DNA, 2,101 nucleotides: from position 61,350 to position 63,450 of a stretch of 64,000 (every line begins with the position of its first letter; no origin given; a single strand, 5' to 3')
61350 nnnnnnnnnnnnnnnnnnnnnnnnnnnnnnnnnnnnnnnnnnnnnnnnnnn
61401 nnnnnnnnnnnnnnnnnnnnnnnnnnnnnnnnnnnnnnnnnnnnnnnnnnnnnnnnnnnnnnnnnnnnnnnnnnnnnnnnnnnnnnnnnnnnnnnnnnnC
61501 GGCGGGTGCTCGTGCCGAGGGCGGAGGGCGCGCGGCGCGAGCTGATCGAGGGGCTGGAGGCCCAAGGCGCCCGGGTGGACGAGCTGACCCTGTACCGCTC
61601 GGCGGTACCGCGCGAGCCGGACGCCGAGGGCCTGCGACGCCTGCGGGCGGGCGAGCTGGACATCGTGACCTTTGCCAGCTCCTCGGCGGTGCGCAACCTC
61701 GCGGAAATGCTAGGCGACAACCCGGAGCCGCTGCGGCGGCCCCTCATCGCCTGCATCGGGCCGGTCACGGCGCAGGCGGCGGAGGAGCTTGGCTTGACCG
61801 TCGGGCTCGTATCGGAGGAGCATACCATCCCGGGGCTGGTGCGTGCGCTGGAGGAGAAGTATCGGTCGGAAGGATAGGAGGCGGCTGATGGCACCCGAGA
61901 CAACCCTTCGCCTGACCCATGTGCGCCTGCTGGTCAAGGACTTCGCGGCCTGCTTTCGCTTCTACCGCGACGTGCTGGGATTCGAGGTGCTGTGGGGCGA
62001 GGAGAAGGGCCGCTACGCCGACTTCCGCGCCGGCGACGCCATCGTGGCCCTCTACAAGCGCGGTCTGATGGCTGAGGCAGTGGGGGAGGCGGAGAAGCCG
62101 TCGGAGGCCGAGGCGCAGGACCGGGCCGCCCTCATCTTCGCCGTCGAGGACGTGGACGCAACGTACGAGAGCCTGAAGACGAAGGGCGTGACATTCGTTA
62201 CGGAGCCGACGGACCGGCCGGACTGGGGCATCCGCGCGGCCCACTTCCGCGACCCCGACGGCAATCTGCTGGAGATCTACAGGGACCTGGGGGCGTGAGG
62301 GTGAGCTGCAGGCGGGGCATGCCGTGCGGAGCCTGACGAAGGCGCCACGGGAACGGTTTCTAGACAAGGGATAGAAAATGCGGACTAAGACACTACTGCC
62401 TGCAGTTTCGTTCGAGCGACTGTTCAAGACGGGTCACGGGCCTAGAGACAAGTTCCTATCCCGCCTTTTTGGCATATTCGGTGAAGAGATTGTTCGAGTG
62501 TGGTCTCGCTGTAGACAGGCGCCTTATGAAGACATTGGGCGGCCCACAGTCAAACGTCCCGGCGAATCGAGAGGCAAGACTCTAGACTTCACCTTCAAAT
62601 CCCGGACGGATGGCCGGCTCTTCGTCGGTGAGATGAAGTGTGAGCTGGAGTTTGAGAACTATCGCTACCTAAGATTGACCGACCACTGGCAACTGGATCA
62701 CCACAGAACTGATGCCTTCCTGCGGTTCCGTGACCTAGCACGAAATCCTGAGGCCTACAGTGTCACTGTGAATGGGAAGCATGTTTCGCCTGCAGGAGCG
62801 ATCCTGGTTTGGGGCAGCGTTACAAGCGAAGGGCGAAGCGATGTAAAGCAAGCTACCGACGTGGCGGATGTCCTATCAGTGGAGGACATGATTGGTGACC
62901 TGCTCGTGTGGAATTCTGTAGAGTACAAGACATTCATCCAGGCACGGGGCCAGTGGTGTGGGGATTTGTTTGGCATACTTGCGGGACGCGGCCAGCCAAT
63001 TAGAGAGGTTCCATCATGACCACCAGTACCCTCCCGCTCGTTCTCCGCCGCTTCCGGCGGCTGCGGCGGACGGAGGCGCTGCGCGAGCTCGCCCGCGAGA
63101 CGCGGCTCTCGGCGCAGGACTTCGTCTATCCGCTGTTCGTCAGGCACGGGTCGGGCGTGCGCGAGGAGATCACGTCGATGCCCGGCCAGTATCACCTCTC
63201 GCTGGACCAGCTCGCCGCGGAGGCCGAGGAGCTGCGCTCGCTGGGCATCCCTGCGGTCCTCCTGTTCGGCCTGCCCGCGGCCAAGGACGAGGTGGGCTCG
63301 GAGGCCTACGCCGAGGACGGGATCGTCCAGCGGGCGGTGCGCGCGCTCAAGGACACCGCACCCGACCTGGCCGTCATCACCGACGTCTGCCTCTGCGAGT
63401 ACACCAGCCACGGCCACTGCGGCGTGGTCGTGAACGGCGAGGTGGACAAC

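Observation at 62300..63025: Low-GC foreign ORF, with a PD-(D/E)xK-like motif, inserted into the tetrapyrrole operon directly upstream of hemB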

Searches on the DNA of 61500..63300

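Call 56: search_rna_families(source=window, start=61500, end=63300, threshold=evalue, max_evalue=1)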
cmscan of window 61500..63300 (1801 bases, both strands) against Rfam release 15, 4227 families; matches with E-value up to 1: 1.
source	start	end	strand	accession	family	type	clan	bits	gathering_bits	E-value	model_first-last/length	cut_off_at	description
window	61737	61778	+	RF00505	RydC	Gene; sRNA;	-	20.3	48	0.95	11-57/64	no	RydC RNA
